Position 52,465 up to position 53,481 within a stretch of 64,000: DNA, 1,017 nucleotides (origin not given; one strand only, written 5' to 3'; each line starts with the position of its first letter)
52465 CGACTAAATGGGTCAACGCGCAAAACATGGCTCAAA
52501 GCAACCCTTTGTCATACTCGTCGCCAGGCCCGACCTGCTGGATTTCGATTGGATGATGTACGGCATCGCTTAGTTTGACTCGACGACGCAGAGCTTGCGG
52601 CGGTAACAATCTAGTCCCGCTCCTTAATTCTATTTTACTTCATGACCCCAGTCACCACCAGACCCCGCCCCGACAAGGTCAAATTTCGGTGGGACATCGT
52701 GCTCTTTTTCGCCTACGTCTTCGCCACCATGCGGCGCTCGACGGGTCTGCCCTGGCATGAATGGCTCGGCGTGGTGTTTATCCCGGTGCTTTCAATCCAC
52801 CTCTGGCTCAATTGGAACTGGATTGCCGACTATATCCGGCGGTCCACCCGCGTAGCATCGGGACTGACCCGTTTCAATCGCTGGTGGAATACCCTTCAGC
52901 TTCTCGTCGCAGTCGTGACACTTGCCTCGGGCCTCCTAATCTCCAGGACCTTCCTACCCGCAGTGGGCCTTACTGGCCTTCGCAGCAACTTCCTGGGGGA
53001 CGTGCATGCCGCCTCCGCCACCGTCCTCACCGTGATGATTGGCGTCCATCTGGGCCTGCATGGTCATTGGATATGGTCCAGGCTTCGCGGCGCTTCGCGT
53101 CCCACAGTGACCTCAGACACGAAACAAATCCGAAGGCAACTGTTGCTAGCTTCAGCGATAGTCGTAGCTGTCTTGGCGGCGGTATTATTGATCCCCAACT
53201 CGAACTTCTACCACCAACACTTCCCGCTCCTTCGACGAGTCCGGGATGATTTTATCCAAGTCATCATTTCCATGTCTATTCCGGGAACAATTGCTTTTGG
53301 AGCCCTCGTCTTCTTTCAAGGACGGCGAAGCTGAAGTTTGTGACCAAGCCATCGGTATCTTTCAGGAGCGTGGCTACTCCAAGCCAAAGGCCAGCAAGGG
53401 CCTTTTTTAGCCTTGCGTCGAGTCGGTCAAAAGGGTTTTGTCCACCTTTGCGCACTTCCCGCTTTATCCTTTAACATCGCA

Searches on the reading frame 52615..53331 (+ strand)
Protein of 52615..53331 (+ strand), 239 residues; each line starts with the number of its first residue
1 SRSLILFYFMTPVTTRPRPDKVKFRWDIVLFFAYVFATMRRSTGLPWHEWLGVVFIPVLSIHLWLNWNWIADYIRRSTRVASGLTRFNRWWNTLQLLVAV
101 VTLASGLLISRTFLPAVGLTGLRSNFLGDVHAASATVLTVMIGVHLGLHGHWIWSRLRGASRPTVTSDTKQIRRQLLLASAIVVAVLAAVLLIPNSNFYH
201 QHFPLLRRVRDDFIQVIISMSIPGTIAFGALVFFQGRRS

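Call 77: search_protein_families(library=pfam, proteins=[window:52615-53331:+], max_evalue=0.001)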
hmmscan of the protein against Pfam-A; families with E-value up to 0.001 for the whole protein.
window:52615-53331:+ (239 aa): 2 families
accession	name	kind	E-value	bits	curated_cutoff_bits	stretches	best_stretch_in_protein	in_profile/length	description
PF14358.11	DUF4405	-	1.4e-09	38.8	26.7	1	90-149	1-65/66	Domain of unknown function (DUF4405)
PF01292.26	Ni_hydr_CYTB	-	0.00028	21.2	30.1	1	30-150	27-163/179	Prokaryotic cytochrome b561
